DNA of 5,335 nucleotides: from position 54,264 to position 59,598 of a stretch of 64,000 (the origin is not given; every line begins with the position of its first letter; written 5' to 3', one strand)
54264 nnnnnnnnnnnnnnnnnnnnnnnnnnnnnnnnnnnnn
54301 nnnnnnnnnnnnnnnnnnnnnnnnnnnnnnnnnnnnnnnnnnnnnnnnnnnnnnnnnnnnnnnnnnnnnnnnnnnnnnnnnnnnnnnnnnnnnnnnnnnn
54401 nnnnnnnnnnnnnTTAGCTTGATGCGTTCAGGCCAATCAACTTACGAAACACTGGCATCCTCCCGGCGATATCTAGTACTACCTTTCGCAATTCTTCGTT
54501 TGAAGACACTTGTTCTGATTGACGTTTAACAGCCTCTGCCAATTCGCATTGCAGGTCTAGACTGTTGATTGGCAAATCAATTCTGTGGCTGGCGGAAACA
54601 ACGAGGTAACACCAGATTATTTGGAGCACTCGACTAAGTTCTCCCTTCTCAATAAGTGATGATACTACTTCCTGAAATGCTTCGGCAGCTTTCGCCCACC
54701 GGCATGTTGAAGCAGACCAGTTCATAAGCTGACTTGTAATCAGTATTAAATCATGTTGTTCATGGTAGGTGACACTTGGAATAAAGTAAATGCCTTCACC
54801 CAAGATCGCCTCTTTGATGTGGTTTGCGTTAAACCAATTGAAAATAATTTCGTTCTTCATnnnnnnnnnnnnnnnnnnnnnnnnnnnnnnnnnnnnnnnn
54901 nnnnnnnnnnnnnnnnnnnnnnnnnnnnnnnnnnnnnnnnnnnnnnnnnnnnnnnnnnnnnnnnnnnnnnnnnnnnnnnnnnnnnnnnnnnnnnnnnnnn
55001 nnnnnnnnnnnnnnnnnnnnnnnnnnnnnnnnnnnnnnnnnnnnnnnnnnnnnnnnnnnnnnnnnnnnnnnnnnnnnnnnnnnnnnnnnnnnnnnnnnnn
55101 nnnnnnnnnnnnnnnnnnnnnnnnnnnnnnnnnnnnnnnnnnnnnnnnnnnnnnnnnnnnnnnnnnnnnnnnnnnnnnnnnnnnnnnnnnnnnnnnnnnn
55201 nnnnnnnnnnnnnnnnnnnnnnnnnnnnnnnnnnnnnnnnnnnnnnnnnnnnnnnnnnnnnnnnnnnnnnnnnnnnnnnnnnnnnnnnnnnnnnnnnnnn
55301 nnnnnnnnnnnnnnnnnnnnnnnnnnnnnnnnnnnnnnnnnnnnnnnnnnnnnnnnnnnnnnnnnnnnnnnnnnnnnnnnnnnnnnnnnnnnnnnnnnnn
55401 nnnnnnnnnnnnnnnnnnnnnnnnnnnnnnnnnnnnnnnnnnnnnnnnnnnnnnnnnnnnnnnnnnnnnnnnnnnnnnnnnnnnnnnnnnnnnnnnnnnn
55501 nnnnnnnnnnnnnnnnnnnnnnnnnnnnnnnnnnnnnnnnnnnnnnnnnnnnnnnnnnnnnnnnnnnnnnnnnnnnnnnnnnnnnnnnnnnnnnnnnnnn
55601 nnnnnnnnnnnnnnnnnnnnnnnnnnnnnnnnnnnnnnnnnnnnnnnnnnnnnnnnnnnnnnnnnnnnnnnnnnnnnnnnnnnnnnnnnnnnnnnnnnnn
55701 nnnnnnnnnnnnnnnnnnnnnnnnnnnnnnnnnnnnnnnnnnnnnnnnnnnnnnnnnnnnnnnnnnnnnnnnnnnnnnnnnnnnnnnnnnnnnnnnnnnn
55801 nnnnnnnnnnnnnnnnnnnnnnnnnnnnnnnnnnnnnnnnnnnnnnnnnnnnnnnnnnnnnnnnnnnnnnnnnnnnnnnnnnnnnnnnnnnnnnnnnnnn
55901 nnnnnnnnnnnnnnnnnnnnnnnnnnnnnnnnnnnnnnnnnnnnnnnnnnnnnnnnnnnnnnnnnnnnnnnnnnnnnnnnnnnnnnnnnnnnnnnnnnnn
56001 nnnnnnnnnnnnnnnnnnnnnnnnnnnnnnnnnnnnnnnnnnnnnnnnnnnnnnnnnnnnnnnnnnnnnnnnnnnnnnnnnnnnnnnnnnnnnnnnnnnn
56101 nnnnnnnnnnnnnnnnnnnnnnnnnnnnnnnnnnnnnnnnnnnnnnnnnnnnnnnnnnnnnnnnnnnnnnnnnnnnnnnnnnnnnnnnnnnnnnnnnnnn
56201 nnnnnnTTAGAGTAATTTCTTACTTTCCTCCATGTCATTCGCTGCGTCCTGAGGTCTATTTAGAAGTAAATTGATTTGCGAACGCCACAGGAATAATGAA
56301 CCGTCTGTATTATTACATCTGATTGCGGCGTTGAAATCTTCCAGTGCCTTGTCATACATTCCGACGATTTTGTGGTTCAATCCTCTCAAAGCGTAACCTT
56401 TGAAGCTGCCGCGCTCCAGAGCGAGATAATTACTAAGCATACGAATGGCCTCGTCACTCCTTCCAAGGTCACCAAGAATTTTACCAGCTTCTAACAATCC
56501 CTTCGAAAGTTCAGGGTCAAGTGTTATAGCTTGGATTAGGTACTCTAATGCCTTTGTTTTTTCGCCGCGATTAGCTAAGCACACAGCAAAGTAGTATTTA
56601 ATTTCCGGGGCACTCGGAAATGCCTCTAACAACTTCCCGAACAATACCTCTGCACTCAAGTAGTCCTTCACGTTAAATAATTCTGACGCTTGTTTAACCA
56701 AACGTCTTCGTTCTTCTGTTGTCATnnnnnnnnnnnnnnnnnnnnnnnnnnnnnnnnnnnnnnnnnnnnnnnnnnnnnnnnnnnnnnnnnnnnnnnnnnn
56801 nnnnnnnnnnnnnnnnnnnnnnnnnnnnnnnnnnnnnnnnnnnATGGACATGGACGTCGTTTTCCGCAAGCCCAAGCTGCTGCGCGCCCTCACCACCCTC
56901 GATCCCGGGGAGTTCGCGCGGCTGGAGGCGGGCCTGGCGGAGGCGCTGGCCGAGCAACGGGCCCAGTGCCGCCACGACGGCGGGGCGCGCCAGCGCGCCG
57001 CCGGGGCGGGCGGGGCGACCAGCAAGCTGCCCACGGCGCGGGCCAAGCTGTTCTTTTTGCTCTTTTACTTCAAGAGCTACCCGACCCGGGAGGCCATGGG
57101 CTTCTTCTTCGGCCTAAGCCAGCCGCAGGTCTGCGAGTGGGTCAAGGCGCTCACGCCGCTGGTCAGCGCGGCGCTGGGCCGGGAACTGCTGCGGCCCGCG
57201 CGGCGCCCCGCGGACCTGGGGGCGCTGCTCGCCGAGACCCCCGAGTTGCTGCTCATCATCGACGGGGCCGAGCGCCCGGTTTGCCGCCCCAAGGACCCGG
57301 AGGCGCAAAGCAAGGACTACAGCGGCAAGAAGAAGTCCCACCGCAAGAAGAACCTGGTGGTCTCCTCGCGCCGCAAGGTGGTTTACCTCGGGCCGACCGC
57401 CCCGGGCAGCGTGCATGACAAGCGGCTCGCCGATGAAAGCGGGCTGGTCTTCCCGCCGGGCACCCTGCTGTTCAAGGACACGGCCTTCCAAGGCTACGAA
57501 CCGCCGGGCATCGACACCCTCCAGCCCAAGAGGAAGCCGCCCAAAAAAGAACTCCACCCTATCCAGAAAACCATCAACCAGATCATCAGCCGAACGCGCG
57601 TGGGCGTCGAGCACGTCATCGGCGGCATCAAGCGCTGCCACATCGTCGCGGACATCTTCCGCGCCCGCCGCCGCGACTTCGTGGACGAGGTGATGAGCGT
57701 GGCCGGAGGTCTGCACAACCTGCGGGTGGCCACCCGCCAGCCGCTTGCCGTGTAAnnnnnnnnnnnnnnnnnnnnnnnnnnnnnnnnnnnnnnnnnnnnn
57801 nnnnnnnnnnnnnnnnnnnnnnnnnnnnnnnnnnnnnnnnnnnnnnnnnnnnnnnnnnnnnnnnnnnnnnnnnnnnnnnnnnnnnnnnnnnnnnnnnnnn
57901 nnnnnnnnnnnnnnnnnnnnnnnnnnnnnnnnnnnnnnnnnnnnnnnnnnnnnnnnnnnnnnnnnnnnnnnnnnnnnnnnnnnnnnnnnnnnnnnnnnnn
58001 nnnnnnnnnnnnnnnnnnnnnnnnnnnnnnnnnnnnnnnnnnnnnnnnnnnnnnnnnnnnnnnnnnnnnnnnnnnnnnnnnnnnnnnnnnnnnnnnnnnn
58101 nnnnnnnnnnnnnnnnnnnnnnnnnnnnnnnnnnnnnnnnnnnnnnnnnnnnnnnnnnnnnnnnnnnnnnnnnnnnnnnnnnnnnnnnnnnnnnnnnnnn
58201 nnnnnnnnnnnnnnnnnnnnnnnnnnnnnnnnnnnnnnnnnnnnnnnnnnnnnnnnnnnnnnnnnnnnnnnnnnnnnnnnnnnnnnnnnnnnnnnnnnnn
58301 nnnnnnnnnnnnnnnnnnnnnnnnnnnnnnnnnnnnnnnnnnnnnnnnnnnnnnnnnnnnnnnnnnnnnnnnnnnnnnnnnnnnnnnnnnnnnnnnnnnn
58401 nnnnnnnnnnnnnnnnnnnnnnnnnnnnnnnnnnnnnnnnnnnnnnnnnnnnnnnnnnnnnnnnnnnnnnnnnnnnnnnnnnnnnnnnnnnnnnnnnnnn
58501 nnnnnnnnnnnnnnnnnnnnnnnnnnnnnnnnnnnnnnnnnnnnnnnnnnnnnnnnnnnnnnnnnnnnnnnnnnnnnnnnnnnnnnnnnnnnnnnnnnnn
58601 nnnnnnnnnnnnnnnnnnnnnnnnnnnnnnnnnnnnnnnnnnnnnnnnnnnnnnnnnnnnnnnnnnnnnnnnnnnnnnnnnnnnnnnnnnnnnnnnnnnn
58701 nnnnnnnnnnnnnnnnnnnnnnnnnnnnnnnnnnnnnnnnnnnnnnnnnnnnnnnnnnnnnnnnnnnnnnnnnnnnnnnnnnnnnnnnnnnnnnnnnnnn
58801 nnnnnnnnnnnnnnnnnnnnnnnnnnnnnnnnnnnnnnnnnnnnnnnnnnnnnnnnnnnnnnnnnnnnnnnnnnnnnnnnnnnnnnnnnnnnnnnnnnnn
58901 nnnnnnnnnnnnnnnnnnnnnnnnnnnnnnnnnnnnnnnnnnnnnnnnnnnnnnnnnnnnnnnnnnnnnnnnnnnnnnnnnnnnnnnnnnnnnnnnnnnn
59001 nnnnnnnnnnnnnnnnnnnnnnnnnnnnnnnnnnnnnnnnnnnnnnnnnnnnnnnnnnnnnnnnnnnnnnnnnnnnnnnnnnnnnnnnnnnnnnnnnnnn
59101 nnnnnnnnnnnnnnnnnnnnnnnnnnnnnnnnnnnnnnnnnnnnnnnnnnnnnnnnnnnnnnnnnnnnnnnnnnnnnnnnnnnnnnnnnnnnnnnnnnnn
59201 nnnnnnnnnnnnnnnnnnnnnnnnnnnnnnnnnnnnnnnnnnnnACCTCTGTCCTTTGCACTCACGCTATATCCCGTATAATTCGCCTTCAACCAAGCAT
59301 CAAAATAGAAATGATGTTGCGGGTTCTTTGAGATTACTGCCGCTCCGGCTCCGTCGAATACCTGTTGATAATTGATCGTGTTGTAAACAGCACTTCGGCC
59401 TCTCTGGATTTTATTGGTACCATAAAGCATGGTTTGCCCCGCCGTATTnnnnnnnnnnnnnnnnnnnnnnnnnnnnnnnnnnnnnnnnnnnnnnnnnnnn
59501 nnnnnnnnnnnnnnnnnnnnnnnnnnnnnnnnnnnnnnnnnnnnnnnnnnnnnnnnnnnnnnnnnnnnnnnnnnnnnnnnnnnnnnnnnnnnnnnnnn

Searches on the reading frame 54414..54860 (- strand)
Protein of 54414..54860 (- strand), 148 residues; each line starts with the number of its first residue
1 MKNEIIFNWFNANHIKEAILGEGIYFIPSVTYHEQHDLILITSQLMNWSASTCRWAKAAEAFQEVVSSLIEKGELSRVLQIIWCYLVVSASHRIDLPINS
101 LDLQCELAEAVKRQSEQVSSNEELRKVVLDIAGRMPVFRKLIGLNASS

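Call 8: search_protein_families(library=pfam, max_evalue=0.01, proteins=[window:54414-54860:-])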
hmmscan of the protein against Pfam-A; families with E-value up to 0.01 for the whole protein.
window:54414-54860:- (148 aa): 0 families

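Call 12: search_protein_families(library=pfam, max_evalue=10, proteins=[window:54414-54860:-])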
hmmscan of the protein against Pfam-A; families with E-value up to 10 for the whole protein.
window:54414-54860:- (148 aa): 1 family
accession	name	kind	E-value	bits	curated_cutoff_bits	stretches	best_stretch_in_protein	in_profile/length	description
PF24742.1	ARM_CUL7_CUL9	-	0.1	13.1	27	1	44-130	82-167/172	CUL7/CUL9 ARM repeat domain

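Call 92: search_protein_families(library=ncbifam, max_evalue=0.1, proteins=[window:54414-54860:-])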
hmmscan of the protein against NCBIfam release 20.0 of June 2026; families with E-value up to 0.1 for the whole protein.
window:54414-54860:- (148 aa): 0 families

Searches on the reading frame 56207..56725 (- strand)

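Call 8: search_protein_families(library=pfam, max_evalue=0.01, proteins=[window:56207-56725:-])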
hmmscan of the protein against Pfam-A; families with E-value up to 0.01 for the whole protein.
window:56207-56725:- (172 aa): 14 families
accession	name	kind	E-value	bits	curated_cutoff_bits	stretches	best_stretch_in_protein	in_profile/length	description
PF07719.23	TPR_2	-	5.5e-15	54.6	27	2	41-72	2-33/34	Tetratricopeptide repeat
PF13432.12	TPR_16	-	2.8e-11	44.1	32.7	1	11-71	2-62/65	Tetratricopeptide repeat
PF00515.34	TPR_1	-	1.8e-10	40.6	27.8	2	109-138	2-31/34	Tetratricopeptide repeat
PF13428.12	TPR_14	-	2e-09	37.6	23.5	0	41-82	2-43/44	Tetratricopeptide repeat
PF14559.12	TPR_19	-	3.4e-09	37.3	25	1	20-67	5-52/68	Tetratricopeptide repeat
PF13181.12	TPR_8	-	1.2e-08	34.9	25.7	0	48-72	9-33/34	Tetratricopeptide repeat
PF12895.13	ANAPC3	-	5.9e-08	33.3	27.2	1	20-99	3-81/82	Anaphase-promoting complex, cyclosome, subunit 3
PF13431.12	TPR_17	-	9.1e-08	32.2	24.4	0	65-94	4-33/34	Tetratricopeptide repeat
PF13174.12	TPR_6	-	8.4e-05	23.4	26.3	0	44-71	4-31/33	Tetratricopeptide repeat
PF13414.12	TPR_11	-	0.00015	21.8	26.8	0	53-88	7-42/42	TPR repeat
PF12569.14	NatA_aux_su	-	0.0004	19.9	33.3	0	43-98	195-250/515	N-terminal acetyltransferase A, auxiliary subunit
PF13371.12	TPR_9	-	0.0013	19.2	35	0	51-104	6-59/73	Tetratricopeptide repeat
PF13176.12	TPR_7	-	0.0063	17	27.9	0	49-72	8-33/36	Tetratricopeptide repeat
PF25062.1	ARM_TT21_N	-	0.0089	16.2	40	0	123-169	9-54/222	Tetratricopeptide repeat protein 21 N-terminal ARM repeat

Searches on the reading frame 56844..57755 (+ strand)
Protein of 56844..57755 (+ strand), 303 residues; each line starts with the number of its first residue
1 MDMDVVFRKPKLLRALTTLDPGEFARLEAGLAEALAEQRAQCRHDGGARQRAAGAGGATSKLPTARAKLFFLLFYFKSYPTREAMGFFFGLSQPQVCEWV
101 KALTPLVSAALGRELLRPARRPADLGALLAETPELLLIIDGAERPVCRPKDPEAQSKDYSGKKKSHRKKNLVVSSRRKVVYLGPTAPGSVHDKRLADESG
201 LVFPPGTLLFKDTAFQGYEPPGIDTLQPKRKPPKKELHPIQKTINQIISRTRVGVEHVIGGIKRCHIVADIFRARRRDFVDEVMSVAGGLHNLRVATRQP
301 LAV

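Call 71: search_protein_families(library=pfam, max_evalue=0.001, proteins=[window:56844-57755:+])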
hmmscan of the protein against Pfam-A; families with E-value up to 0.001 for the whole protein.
window:56844-57755:+ (303 aa): 3 families
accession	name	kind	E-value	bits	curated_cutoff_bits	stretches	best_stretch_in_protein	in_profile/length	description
PF13359.12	DDE_Tnp_4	-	5e-22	78.7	24.8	1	139-292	1-158/158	DDE superfamily endonuclease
PF01609.27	DDE_Tnp_1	-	6.3e-09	36.3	23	1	133-275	3-184/200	Transposase DDE domain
PF13613.12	HTH_Tnp_4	-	2e-07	31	27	1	61-108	2-48/53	Helix-turn-helix of DDE superfamily endonuclease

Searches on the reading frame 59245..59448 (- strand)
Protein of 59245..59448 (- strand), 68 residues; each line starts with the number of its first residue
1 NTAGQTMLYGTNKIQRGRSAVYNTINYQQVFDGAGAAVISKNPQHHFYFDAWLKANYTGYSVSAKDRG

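Call 51: search_protein_families(library=pfam, max_evalue=1, proteins=[window:59245-59448:-])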
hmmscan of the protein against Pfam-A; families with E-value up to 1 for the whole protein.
seq(68 aa): 2 families
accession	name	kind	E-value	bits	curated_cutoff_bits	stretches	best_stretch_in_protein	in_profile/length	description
PF18002.7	T6_Ig_like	-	0.025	15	25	1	19-66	76-126/145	T6 antigen Ig like domain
PF08770.17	SoxZ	-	0.065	13.4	25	1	24-51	47-74/98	Sulphur oxidation protein SoxZ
